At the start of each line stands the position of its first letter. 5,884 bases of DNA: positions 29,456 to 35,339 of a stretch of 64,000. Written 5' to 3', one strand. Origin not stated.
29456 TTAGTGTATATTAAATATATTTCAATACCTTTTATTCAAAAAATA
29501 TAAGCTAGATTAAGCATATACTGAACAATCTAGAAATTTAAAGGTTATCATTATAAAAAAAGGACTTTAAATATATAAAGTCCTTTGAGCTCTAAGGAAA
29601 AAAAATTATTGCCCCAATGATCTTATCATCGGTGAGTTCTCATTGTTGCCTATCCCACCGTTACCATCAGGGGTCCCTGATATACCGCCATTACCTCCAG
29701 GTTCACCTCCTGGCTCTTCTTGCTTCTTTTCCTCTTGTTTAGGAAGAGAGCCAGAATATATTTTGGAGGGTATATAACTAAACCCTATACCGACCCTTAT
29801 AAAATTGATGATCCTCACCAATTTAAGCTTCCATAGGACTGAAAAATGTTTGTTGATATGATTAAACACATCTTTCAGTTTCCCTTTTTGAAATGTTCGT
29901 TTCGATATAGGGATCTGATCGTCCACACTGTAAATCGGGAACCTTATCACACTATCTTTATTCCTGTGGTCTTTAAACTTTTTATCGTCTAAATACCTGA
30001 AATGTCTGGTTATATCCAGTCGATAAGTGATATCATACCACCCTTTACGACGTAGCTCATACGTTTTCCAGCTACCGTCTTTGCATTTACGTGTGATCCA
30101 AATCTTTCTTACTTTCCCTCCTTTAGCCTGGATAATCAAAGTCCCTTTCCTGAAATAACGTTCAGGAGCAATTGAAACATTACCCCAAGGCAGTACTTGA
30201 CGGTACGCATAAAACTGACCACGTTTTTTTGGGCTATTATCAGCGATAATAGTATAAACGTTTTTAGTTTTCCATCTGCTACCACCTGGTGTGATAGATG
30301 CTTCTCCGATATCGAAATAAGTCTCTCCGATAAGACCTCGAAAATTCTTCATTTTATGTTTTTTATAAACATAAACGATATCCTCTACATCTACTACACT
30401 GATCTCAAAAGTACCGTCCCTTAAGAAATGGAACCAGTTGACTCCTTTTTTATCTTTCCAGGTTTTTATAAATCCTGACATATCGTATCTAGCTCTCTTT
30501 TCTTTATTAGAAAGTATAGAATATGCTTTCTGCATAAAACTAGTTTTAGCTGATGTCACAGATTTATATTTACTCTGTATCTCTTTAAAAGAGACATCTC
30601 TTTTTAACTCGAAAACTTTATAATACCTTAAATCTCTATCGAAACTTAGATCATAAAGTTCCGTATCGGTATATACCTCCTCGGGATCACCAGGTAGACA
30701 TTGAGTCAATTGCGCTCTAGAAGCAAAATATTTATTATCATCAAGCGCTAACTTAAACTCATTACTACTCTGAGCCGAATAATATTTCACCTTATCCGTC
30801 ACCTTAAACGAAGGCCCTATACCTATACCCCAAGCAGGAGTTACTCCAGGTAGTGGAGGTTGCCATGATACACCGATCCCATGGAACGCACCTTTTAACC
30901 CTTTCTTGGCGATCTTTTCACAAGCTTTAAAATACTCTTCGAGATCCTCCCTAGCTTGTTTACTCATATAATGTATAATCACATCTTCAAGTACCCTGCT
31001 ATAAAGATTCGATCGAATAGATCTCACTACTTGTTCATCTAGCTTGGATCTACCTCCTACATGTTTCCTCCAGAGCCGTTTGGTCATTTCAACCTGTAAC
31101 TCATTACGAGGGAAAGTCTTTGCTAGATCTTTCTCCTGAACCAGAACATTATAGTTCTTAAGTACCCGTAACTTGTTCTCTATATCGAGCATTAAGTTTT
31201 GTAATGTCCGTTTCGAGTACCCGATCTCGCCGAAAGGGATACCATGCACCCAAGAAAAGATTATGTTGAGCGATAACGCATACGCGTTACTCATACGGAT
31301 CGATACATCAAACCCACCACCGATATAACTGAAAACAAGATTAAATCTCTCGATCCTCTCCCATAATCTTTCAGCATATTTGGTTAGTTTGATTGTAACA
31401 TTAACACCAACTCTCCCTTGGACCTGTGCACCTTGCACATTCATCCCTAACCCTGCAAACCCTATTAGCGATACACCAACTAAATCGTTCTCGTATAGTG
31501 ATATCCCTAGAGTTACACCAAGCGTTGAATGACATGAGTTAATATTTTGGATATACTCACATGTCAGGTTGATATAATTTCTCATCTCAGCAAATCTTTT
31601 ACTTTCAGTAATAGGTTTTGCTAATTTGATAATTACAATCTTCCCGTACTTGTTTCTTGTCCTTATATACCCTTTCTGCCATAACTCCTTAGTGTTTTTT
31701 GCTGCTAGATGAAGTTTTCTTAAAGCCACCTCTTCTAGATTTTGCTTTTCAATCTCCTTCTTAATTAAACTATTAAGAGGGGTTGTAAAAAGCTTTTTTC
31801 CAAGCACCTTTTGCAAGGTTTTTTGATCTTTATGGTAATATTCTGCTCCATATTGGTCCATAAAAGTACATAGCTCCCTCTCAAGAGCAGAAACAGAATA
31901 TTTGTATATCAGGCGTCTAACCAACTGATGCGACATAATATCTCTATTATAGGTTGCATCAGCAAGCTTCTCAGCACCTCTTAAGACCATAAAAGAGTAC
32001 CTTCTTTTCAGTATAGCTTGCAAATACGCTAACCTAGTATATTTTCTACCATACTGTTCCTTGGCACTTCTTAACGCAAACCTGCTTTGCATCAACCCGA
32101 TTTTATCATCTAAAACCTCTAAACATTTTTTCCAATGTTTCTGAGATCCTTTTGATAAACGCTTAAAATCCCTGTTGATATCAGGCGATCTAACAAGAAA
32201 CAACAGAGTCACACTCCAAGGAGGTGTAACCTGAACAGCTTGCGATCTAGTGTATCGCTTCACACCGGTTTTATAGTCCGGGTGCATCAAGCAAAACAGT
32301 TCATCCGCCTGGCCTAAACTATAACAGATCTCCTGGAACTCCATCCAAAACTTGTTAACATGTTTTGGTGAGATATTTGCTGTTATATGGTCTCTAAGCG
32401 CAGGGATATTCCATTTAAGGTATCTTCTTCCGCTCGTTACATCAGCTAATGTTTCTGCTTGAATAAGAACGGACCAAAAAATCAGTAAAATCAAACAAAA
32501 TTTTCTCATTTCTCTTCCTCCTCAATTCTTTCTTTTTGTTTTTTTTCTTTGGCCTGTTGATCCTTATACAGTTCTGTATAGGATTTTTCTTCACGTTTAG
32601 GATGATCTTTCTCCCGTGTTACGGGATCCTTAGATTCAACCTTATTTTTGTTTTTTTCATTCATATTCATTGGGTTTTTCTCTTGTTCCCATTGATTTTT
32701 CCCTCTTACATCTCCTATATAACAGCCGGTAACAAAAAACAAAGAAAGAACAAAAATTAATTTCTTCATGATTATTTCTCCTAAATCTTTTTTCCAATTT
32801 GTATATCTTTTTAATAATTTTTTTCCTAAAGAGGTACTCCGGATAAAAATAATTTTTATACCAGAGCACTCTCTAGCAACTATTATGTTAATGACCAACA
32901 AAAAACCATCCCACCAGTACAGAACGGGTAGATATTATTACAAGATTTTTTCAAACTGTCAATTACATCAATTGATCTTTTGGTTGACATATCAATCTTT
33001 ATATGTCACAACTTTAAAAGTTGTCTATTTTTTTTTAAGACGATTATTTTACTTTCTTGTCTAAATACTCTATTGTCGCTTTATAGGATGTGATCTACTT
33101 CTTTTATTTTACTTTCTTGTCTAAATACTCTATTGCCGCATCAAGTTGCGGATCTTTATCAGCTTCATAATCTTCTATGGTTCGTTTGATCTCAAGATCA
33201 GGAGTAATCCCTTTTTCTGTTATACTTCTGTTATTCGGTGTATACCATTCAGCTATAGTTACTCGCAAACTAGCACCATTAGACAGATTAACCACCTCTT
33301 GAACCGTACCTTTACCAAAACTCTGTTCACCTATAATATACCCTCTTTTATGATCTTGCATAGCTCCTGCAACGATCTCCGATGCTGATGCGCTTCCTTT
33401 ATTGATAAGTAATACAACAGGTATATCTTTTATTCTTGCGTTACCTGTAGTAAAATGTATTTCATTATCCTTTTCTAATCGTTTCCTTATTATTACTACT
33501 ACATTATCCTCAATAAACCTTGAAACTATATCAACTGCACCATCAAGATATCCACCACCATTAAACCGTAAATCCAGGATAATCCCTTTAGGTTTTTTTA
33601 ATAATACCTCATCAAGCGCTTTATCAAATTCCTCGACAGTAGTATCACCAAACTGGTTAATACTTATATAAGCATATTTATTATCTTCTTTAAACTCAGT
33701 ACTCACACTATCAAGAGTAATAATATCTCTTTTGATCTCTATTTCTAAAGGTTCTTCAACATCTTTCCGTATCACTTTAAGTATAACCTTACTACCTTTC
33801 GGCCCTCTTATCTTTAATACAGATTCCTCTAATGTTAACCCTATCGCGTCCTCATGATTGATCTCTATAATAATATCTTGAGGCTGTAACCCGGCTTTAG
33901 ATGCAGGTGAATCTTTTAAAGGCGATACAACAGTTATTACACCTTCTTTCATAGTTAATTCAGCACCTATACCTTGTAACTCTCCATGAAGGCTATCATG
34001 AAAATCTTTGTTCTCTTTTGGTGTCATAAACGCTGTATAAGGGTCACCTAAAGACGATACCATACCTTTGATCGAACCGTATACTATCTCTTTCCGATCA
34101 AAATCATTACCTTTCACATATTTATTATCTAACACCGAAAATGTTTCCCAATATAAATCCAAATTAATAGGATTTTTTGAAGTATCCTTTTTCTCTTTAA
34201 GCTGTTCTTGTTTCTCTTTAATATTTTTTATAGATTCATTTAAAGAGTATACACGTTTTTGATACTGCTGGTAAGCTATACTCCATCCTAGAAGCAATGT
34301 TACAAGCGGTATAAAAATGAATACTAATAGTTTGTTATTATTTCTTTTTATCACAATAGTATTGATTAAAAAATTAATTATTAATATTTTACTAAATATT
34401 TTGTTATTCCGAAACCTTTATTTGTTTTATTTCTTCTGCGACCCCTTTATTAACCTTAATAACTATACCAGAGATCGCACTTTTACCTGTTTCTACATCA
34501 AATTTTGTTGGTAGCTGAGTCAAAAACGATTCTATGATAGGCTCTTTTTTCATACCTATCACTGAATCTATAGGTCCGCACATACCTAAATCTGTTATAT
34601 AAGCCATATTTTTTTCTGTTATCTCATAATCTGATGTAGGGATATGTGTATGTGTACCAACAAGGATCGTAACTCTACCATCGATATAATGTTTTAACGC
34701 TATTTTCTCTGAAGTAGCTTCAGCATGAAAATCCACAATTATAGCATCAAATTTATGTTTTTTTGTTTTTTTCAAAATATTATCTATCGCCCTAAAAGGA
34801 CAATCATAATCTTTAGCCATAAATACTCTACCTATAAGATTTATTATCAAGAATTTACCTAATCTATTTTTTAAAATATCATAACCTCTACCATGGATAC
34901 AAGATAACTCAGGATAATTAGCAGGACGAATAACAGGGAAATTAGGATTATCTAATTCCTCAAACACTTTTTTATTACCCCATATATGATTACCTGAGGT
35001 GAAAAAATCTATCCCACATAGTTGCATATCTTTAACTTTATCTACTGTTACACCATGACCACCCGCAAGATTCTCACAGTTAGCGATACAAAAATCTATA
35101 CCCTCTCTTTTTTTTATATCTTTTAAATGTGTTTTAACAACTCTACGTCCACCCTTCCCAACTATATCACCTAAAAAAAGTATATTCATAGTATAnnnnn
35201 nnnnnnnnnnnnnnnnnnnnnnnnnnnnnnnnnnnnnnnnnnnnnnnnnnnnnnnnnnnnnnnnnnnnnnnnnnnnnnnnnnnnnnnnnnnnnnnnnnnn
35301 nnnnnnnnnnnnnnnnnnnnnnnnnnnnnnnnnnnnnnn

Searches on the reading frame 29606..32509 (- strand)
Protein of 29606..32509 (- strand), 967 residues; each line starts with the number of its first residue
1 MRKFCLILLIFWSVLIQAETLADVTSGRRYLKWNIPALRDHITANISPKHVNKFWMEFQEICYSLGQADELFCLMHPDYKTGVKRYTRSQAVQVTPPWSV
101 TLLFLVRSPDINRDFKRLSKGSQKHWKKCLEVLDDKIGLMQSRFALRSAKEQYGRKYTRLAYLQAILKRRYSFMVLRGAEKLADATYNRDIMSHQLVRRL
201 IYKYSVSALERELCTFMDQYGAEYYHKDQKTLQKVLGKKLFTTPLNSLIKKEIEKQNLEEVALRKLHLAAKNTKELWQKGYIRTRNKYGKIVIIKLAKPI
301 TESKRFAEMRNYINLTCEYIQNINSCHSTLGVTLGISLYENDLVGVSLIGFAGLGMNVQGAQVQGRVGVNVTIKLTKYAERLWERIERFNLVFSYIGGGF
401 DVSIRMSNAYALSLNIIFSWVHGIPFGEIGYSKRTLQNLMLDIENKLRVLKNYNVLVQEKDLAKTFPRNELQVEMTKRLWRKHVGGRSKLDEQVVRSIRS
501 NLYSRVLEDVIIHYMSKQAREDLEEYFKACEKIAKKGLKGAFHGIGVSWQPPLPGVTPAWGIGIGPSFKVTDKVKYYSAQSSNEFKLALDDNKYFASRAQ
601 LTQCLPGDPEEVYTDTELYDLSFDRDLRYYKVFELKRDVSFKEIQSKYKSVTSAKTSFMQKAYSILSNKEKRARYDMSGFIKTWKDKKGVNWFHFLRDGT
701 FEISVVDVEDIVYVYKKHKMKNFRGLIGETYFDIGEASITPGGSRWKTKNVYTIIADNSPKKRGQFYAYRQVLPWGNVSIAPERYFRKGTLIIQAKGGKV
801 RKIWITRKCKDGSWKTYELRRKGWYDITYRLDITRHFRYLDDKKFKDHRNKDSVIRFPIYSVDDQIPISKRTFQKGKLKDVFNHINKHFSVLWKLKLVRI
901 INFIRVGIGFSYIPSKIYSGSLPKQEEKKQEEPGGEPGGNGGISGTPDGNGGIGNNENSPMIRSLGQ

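Call 14: search_protein_families(library=pfam, proteins=[window:29606-32509:-], max_evalue=0.00001)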
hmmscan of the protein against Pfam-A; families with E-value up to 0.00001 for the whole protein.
window:29606-32509:- (967 aa): 0 families

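Call 77: search_protein_families(library=pfam, proteins=[window:29606-32509:-], max_evalue=0.01)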
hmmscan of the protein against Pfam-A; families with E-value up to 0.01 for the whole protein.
window:29606-32509:- (967 aa): 1 family
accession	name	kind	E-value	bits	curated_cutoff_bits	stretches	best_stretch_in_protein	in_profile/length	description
PF00226.36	DnaJ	-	8e-05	23.1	27.8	0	657-676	44-63/63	DnaJ domain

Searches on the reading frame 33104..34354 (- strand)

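Call 14: search_protein_families(library=pfam, proteins=[window:33104-34354:-], max_evalue=0.00001)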
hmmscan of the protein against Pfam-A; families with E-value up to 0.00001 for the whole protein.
window:33104-34354:- (416 aa): 5 families
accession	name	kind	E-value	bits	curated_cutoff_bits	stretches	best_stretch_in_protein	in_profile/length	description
PF03572.23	Peptidase_S41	-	1.3e-53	181.4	24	1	226-389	1-165/165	Peptidase family S41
PF13180.12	PDZ_2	-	9.3e-12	45.5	27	1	128-206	2-79/80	PDZ domain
PF17820.7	PDZ_6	-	1.8e-10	40.8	27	1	142-196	2-54/54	PDZ domain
PF22694.1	CtpB_N-like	-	2.1e-10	41.3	27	1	36-111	9-82/85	Activating protease CtpB N-terminal domain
PF00595.29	PDZ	-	1e-09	39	23.2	1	125-194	8-80/81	PDZ domain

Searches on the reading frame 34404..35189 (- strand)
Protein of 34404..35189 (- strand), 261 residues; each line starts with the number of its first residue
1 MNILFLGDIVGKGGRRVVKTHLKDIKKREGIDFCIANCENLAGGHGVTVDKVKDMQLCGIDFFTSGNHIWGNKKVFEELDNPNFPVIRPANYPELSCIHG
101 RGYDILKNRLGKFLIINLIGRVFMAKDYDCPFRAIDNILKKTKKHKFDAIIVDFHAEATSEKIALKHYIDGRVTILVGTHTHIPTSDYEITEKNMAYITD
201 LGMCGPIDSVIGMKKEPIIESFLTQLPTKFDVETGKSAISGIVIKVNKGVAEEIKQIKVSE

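Call 14: search_protein_families(library=pfam, proteins=[window:34404-35189:-], max_evalue=0.00001)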
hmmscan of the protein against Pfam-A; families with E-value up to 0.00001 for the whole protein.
window:34404-35189:- (261 aa): 2 families
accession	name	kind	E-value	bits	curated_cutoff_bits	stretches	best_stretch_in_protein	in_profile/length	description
PF13277.11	YmdB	-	1.7e-93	313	27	1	4-257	1-253/253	YmdB-like protein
PF00149.33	Metallophos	-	8.4e-08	33.3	21.5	1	1-184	1-191/191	Calcineurin-like phosphoesterase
